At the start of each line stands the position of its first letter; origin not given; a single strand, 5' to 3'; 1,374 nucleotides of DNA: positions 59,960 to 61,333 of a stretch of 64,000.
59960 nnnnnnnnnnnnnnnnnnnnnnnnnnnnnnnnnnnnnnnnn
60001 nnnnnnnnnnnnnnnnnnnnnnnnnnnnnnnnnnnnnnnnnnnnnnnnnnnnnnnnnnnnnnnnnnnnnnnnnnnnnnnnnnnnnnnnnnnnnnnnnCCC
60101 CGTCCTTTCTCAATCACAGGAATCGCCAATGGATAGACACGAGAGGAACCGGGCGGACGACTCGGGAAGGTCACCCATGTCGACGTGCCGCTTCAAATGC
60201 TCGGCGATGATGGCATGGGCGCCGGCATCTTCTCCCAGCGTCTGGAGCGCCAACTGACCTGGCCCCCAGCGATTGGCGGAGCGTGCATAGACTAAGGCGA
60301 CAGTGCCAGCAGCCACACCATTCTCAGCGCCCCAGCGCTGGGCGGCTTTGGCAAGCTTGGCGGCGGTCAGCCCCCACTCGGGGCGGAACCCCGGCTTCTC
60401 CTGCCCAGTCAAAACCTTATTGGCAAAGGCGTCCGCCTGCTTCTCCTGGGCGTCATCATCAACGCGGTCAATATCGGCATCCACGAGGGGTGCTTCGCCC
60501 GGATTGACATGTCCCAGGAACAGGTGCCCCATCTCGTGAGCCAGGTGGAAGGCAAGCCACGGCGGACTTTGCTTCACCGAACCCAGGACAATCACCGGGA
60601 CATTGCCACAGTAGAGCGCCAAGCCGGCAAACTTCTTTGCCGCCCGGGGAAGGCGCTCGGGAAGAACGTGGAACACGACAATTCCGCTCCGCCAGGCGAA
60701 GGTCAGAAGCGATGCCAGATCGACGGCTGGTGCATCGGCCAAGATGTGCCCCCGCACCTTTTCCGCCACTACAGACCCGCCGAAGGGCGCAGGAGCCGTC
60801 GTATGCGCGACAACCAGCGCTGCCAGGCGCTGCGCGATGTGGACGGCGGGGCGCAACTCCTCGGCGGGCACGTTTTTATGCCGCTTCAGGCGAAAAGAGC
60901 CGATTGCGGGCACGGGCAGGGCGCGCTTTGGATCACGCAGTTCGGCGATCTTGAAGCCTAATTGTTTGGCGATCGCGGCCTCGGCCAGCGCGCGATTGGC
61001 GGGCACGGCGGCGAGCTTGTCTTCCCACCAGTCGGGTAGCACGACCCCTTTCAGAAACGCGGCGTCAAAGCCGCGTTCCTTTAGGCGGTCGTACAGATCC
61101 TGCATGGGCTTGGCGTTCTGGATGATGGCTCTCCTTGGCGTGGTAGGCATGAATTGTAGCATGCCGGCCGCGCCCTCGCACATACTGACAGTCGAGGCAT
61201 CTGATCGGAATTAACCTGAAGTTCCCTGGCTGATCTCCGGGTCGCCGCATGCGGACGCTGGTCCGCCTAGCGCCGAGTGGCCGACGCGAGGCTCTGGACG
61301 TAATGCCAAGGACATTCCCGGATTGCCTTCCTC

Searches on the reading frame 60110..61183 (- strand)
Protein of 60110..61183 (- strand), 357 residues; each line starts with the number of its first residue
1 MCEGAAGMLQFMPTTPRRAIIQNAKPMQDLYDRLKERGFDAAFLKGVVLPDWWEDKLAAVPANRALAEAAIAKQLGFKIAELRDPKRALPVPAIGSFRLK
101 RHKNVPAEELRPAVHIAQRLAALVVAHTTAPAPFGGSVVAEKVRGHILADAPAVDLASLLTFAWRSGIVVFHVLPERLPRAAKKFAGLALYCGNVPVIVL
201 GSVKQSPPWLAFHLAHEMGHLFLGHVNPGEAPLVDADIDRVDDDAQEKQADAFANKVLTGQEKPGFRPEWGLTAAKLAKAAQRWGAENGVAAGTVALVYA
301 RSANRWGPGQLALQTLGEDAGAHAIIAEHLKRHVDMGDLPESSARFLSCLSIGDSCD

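Call 3: search_protein_families(library=pfam, proteins=[window:60110-61183:-], max_evalue=0.1)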
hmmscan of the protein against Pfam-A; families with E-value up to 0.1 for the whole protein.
window:60110-61183:- (357 aa): 1 family
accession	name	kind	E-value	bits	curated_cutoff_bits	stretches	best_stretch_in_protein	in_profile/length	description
PF06114.19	Peptidase_M78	-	7.6e-07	29.4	22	1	194-285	27-112/123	IrrE N-terminal-like domain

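Call 4: search_protein_families(library=padloc, proteins=[window:60110-61183:-], max_evalue=0.1)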
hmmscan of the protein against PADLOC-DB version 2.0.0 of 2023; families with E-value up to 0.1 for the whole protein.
window:60110-61183:- (357 aa): 15 families
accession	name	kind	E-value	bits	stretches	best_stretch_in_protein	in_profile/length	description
PDLC03945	RmrA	-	1.5e-06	25.7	1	194-261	192-253/394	-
PDLC03952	RmrA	-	3.1e-06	24.3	1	177-260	187-265/395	-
PDLC04141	capP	-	3.3e-06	24.8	1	183-258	41-112/242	capP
PDLC03947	RmrA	-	6.7e-06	23.2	1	148-256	154-249/383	-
PDLC03948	RmrA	-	1e-05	22.7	1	160-262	161-254/397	-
PDLC03949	RmrA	-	4e-05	20.6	1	71-284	50-251/363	-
PDLC03950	RmrA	-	4.5e-05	20.6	1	166-262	158-242/369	-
PDLC03946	RmrA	-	6.6e-05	19.8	1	180-285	161-254/357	-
PDLC03954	RmrA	-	0.00012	19.1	1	182-258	180-251/380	-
PDLC03955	RmrA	-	0.00016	19.1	1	148-285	160-277/371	-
PDLC03982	PD-Lambda-2_B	-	0.00016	19.1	1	212-262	292-339/402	-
PDLC03944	RmrA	-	0.00043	17.4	1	195-262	184-246/384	-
PDLC03943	RmrA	-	0.013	12.6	1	195-223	177-205/370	-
PDLC03956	RmrA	-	0.015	12.3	1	140-244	141-238/399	-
PDLC03951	RmrA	-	0.021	11.8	1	194-262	189-250/400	-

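Call 7: search_protein_families(library=ncbifam, proteins=[window:60110-61183:-], max_evalue=0.1)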
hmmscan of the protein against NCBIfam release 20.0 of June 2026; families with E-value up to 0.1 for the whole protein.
window:60110-61183:- (357 aa): 2 families
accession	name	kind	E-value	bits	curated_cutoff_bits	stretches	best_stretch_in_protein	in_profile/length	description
NF052239.1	antitox_spr1629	equivalog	3.8e-06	26.3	335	1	193-259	191-251/377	spr1629 family repressor/antitoxin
TIGR04267.2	mod_HExxH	domain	0.0058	16.6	40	1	167-239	22-91/177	aKG-HExxH-type peptide beta-hydroxylase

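Call 62: search_solved_structures(query=window:60110-61183:-, max_evalue=1)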
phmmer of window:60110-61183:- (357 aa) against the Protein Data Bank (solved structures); distinct sequences matched with E-value up to 1: 2.
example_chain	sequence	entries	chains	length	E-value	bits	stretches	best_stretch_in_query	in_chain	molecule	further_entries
7t5t_A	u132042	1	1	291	0.2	14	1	183-261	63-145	CapP toxin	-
1kvn_A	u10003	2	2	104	0.2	14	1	15-88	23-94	SRP19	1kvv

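Call 67: search_solved_structures(query=A4, max_evalue=1)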
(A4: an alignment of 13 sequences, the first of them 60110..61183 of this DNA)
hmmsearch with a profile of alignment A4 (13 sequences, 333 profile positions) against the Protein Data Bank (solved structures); distinct sequences matched with E-value up to 1: 3.
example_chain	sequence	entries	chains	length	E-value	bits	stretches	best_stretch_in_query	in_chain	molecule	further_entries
7t5t_A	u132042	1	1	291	9e-06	28.2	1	160-264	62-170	CapP toxin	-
9vzy_A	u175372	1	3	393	0.00012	24.4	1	136-246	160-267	HTH cro/C1-type domain-containing protein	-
2v6c_A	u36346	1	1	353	0.8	11.9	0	196-304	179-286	PROLIFERATION-ASSOCIATED PROTEIN 2G4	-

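Call 68: search_protein_families(library=padloc, alignment_id=A4, max_evalue=0.001)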
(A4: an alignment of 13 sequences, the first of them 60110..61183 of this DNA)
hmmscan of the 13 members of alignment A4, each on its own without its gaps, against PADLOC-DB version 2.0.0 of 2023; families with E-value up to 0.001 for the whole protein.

A. member 1, window:60110-61183:- (357 aa): 12 families
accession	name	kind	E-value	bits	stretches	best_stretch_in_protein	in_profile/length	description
PDLC03945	RmrA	-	1.5e-06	25.7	1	194-261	192-253/394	-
PDLC03952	RmrA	-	3.1e-06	24.3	1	177-260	187-265/395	-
PDLC04141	capP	-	3.3e-06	24.8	1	183-258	41-112/242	capP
PDLC03947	RmrA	-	6.7e-06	23.2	1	148-256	154-249/383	-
PDLC03948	RmrA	-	1e-05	22.7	1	160-262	161-254/397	-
PDLC03949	RmrA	-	4e-05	20.6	1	71-284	50-251/363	-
PDLC03950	RmrA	-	4.5e-05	20.6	1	166-262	158-242/369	-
PDLC03946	RmrA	-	6.6e-05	19.8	1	180-285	161-254/357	-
PDLC03954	RmrA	-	0.00012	19.1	1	182-258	180-251/380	-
PDLC03955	RmrA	-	0.00016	19.1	1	148-285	160-277/371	-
PDLC03982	PD-Lambda-2_B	-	0.00016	19.1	1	212-262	292-339/402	-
PDLC03944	RmrA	-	0.00043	17.4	1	195-262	184-246/384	-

B. families by the number of members that match (of 13 scanned): 14 families
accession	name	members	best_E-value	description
PDLC04141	capP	13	6.6e-09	capP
PDLC03982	PD-Lambda-2_B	12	6.6e-10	-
PDLC03952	RmrA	12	2e-09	-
PDLC03947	RmrA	12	3.3e-08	-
PDLC03948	RmrA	12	1.6e-07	-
PDLC03954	RmrA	11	5.3e-09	-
PDLC03945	RmrA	10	1.5e-06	-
PDLC03949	RmrA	8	5.3e-09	-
PDLC03955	RmrA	8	4.4e-07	-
PDLC03944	RmrA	6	3.3e-05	-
PDLC03950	RmrA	5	2.5e-06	-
PDLC04776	PDC-M69B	5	3.5e-06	-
PDLC03946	RmrA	4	4.2e-06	-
PDLC03951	RmrA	4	5.6e-06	-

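Call 94: search_protein_families(library=phrogs, proteins=[window:60110-61183:-], max_evalue=0.01)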
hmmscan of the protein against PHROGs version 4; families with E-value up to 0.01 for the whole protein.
window:60110-61183:- (357 aa): 5 families
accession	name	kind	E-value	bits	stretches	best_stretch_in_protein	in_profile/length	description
phrog_18577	-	unknown function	5.6e-58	197.7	1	23-343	3-322/332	-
phrog_2439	-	transcription regulation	6.3e-14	52.6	1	140-286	134-268/367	transcriptional regulator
phrog_87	-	other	2.5e-06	28.4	1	163-258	47-127/227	metallo-protease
phrog_1914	-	unknown function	6.3e-06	27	1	190-259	73-142/222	-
phrog_19315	-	unknown function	0.00014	22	1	205-262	90-148/348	-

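Call 96: search_dna_similar(query=window:60110-61183:-, collection=phages, mode=protein, max_evalue=0.001, max_rows=15)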
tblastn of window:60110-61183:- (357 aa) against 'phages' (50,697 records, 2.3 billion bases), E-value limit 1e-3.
No match.

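Call 97: search_dna_similar(query=window:60110-61183:-, collection=plasmids, mode=protein, max_evalue=0.001, max_rows=15)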
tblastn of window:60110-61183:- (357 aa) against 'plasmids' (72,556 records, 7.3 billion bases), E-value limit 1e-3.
Records with a match: 11; places in all: 11; records where one place covers at least 80% of the query: 11.
Best place of each record, by identity: <60% 11.
By first word of the organism name: Rhizobium 2; Klebsiella 1; Enterobacter 1; Fischerella 1; Sinorhizobium 1; Annamia 1; Nostoc 1; Agrobacterium 1; Geminocystis 1; Pseudomonas 1.
By predicted mobility (MOB-suite, as given by PLSDB): non-mobilizable 9; conjugative 2.
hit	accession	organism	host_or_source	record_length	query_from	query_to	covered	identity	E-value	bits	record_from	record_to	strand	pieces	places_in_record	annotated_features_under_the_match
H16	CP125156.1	Klebsiella pneumoniae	-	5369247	17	350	94%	30.9%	3e-33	137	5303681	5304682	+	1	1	ImmA/IrrE family metallo-endopeptidase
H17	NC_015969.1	Enterobacter soli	-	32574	10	350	96%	29.9%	6e-37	148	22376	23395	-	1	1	ImmA/IrrE family metallo-endopeptidase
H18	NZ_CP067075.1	Rhizobium sp. AB2/73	Phyla canescens,cell culture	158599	34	353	90%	30.1%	3e-20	99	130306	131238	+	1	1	ImmA/IrrE family metallo-endopeptidase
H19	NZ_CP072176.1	Rhizobium sp. AB2/73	Phyla canescens,cell culture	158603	34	353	90%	30.1%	3e-20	99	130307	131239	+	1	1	ImmA/IrrE family metallo-endopeptidase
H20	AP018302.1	Fischerella sp. NIES-4106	-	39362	27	347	90%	29.3%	3e-28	123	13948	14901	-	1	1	hypothetical protein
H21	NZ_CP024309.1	Sinorhizobium fredii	Phaseolus vulgaris,cell culture,plant ...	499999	34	353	90%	29.4%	2e-19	97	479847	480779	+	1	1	ImmA/IrrE family metallo-endopeptidase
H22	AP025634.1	Annamia dubia NIES-4383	-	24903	16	347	93%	27.7%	3e-20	100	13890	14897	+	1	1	hypothetical protein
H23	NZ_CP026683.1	Nostoc sp. 'Peltigera membranacea cyanobiont' N6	Lichen thallus,Peltigera membranacea ...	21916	27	347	90%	28.3%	1e-25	115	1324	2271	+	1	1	ImmA/IrrE family metallo-endopeptidase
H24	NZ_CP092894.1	Agrobacterium tumefaciens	soil,soil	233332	34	347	88%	28.8%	6e-15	84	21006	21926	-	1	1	ImmA/IrrE family metallo-endopeptidase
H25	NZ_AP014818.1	Geminocystis sp. NIES-3708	-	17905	21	348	92%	27.3%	3e-25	114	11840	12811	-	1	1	ImmA/IrrE family metallo-endopeptidase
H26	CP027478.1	Pseudomonas koreensis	Cultured bacterium isolated from ...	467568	10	347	95%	25.6%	1e-16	89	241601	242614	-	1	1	hypothetical protein | DNA-binding protein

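Call 98: get_annotated_region(hit=H17, flank=5000)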
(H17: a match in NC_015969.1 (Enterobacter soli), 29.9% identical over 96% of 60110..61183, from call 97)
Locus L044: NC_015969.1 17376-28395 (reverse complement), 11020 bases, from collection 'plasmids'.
description: Enterobacter soli plasmid pENTAS02, complete sequence
organism: Enterobacter soli (NCBI taxid 885040)
taxonomy: Bacteria; Pseudomonadota; Gammaproteobacteria; Enterobacterales; Enterobacteriaceae; Enterobacter; Enterobacter soli
host: -; source: -; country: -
typing (MOB-suite, as given by PLSDB): non-mobilizable; replicon rep_cluster_24
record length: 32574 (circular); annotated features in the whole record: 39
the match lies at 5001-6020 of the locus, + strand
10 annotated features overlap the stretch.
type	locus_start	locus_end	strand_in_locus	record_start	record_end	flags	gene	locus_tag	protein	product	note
CDS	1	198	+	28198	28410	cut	-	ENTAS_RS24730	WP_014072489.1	hypothetical protein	-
CDS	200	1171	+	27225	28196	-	-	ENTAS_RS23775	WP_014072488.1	Dam family site-specific DNA-(adenine-N6)-methyltransferase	GO:0006306 - DNA methylation [Evidence IEA]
CDS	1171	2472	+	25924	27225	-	-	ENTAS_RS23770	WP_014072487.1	phosphoadenosine phosphosulfate reductase family protein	-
CDS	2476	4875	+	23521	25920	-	-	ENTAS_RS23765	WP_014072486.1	replication endonuclease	GO:0006260 - DNA replication [Evidence IEA]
CDS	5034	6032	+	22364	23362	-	-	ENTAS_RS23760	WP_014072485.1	ImmA/IrrE family metallo-endopeptidase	-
CDS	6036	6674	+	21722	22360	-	-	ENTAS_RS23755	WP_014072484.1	hypothetical protein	-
CDS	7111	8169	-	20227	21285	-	-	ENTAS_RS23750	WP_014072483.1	phage portal protein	-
CDS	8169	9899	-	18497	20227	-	-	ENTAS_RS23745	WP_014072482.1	terminase family protein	-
CDS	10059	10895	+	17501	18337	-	-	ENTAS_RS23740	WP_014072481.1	GPO family capsid scaffolding protein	-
CDS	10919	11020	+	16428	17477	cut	-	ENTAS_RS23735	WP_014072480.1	phage major capsid protein, P2 family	GO:0019069 - viral capsid assembly [Evidence IEA]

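Call 99: get_annotated_region(hit=H18, flank=5000)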
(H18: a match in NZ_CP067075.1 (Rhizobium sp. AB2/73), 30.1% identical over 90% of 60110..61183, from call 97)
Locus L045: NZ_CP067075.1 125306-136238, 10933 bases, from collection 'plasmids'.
description: Rhizobium sp. AB2/73 plasmid pAtAB2-73c, complete sequence
organism: Rhizobium sp. AB2/73 (NCBI taxid 2795216)
taxonomy: Bacteria; Pseudomonadota; Alphaproteobacteria; Hyphomicrobiales; Rhizobiaceae; Rhizobium; Rhizobium sp. AB2/73
host: -; source: Phyla canescens,cell culture; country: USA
typing (MOB-suite, as given by PLSDB): non-mobilizable; mating-pair formation MPF_T
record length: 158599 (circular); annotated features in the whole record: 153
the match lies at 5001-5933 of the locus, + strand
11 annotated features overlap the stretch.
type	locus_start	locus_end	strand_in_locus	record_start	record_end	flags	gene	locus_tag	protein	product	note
CDS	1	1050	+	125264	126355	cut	-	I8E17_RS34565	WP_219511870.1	hypothetical protein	-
CDS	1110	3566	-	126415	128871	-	-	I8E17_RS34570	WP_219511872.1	AAA family ATPase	GO:0006302 - double-strand break repair [Evidence IEA]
CDS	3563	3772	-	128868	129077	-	-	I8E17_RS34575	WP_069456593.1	hypothetical protein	-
CDS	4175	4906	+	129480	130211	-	-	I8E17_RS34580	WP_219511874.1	hypothetical protein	-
CDS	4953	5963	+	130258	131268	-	-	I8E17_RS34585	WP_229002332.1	ImmA/IrrE family metallo-endopeptidase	-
CDS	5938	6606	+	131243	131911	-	-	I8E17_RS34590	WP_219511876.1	hypothetical protein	-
CDS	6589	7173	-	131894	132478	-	-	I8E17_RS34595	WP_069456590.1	hypothetical protein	-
CDS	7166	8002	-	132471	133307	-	-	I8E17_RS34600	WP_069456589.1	bis-aminopropyl spermidine synthase family protein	-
CDS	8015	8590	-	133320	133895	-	-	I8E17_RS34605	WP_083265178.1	ATP-binding protein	-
CDS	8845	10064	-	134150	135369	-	-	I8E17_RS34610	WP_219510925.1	IS3 family transposase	-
CDS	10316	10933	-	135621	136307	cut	-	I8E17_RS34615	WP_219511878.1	SMC-Scp complex subunit ScpB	-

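Call 100: get_annotated_region(hit=H23, flank=5000)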
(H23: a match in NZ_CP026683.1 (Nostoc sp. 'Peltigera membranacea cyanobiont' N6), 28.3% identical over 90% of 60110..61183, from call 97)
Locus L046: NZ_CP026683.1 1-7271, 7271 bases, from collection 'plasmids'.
description: Nostoc sp. 'Peltigera membranacea cyanobiont' N6 plasmid pNPM10, complete sequence
organism: Nostoc sp. 'Peltigera membranacea cyanobiont' N6 (NCBI taxid 1261031)
taxonomy: Bacteria; Cyanobacteriota; Cyanophyceae; Nostocales; Nostocaceae; Nostoc; Nostoc sp. 'Peltigera membranacea cyanobiont' N6
host: -; source: Lichen thallus,Peltigera membranacea thallus; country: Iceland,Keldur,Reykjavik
typing (MOB-suite, as given by PLSDB): non-mobilizable
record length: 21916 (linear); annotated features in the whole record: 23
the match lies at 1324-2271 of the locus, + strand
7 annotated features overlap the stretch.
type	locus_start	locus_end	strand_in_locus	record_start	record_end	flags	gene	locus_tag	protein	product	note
CDS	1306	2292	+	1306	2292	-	-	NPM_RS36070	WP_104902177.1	ImmA/IrrE family metallo-endopeptidase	-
CDS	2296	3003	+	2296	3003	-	-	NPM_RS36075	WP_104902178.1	hypothetical protein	-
CDS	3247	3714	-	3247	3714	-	-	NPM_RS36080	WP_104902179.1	hypothetical protein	-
CDS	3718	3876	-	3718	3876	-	-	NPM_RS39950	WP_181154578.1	hypothetical protein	-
CDS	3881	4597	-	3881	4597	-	-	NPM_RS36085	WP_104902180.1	hypothetical protein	-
CDS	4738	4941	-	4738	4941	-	-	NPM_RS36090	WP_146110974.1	hypothetical protein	-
CDS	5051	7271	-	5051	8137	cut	-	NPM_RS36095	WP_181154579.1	DEAD/DEAH box helicase family protein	-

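Call 101: get_annotated_region(hit=H16, flank=5000)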
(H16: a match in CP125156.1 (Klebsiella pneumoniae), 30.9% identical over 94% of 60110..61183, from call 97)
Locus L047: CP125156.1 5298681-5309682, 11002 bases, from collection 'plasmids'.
description: Klebsiella pneumoniae strain 176 plasmid unnamed2, complete sequence
organism: Klebsiella pneumoniae (NCBI taxid 573)
taxonomy: Bacteria; Pseudomonadota; Gammaproteobacteria; Enterobacterales; Enterobacteriaceae; Klebsiella; Klebsiella pneumoniae
host: -; source: -; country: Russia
typing (MOB-suite, as given by PLSDB): non-mobilizable; mating-pair formation MPF_T
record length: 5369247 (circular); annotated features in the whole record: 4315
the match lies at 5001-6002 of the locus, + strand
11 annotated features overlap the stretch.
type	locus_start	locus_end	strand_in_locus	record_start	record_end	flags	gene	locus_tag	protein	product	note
CDS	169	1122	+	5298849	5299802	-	-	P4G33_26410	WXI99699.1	Dam family site-specific DNA-(adenine-N6)-methyltransferase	-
CDS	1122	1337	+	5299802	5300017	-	-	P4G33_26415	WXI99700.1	hypothetical protein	-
CDS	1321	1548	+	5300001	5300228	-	-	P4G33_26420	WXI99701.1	hypothetical protein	-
CDS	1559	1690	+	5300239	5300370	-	-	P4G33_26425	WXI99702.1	hypothetical protein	-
CDS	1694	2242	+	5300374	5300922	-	-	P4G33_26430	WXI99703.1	AsnC family protein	-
CDS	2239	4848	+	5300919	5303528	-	-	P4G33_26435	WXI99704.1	replication endonuclease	-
CDS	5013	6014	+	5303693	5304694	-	-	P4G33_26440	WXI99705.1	ImmA/IrrE family metallo-endopeptidase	-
CDS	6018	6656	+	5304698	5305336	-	-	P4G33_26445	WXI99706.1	hypothetical protein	-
CDS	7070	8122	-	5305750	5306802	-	-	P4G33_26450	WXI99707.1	phage portal protein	-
CDS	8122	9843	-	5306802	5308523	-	-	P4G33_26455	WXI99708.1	terminase family protein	-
CDS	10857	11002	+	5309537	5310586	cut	-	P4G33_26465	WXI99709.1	phage major capsid protein, P2 family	-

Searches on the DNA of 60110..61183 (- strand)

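Call 107: search_dna_similar(query=L044:5034-6674:+, collection=ecoli_genomes, mode=distant, max_rows=8)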
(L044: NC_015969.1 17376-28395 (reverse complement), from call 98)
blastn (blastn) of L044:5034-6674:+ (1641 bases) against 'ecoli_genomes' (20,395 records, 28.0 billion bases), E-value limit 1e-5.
Records with a match: 25; places in all: 25; records where one place covers at least 80% of the query: 13.
Genomes with a match: 25 of 5426; with a place that covers at least 80% of the query: 13. Places per genome that has any: lowest 1, median 1, highest 1. On chromosomes: 25 places; on plasmids: 0.
Best place of each record, by identity: 90-95% 13; 60-80% 12.
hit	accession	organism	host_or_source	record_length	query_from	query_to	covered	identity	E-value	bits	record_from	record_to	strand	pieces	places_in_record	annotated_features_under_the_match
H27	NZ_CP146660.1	Escherichia coli strain MS 57-2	Homo sapiens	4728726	1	1641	100%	93.4%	0e+0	2473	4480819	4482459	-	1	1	ImmA/IrrE family metallo-endopeptidase | hypothetical protein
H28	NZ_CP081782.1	Escherichia coli strain 0H26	-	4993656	1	1641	100%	93.3%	0e+0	2464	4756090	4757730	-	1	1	ImmA/IrrE family metallo-endopeptidase | hypothetical protein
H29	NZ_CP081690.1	Escherichia coli strain 0H25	-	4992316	1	1641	100%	93.3%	0e+0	2464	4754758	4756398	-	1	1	ImmA/IrrE family metallo-endopeptidase | hypothetical protein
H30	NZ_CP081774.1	Escherichia coli strain 0H24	-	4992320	1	1641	100%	93.3%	0e+0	2464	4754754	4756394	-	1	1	ImmA/IrrE family metallo-endopeptidase | hypothetical protein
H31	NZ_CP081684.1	Escherichia coli strain 0H23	-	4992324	1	1641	100%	93.3%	0e+0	2464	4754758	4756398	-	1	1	ImmA/IrrE family metallo-endopeptidase | hypothetical protein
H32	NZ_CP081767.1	Escherichia coli strain 0H18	-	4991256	1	1641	100%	93.3%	0e+0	2464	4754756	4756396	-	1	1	ImmA/IrrE family metallo-endopeptidase | hypothetical protein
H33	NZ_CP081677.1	Escherichia coli strain 0H15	-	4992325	1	1641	100%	93.3%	0e+0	2464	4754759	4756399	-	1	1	ImmA/IrrE family metallo-endopeptidase | hypothetical protein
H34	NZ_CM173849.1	Escherichia coli strain 1332KP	Homo sapiens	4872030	1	1641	100%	93.2%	0e+0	2455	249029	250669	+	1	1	ImmA/IrrE family metallo-endopeptidase | hypothetical protein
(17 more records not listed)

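Call 108: get_annotated_region(hit=H27, flank=4500)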
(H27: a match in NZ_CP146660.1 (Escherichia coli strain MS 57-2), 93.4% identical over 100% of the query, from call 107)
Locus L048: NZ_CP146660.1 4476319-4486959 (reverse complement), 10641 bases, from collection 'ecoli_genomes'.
description: Escherichia coli strain MS 57-2 chromosome, complete genome
organism: Escherichia coli strain MS 57-2 (NCBI taxid 562)
replicon: chromosome; assembly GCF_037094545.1
host: Homo sapiens; source: Ileum; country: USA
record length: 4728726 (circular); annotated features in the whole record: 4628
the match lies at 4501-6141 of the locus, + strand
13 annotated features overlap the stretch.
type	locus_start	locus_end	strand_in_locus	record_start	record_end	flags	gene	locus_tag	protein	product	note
CDS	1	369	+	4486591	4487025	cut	-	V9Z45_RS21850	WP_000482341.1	tellurite resistance TerB family protein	-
CDS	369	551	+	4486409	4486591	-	-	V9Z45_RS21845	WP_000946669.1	DUF3927 family protein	-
CDS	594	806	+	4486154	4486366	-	-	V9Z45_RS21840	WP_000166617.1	hypothetical protein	-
CDS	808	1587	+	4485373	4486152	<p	-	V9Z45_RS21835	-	DNA adenine methylase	incomplete; partial in the middle of a contig; missing C-terminus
CDS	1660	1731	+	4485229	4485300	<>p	-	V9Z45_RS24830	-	hypothetical protein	incomplete; partial in the middle of a contig; missing N-terminus and C-terminus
CDS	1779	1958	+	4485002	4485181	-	-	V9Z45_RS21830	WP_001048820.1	hypothetical protein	-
CDS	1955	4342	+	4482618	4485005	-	-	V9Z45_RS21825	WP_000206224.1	replication endonuclease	-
CDS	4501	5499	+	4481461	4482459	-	-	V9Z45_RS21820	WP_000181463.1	ImmA/IrrE family metallo-endopeptidase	-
CDS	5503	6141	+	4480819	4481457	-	-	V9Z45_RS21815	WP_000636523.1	hypothetical protein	-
CDS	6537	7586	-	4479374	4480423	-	-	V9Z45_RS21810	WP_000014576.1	phage portal protein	-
CDS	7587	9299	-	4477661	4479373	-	-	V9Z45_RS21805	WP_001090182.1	terminase large subunit domain-containing protein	-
CDS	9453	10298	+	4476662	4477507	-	-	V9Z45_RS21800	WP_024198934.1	GPO family capsid scaffolding protein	-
CDS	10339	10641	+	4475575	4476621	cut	-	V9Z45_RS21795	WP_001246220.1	phage major capsid protein, P2 family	-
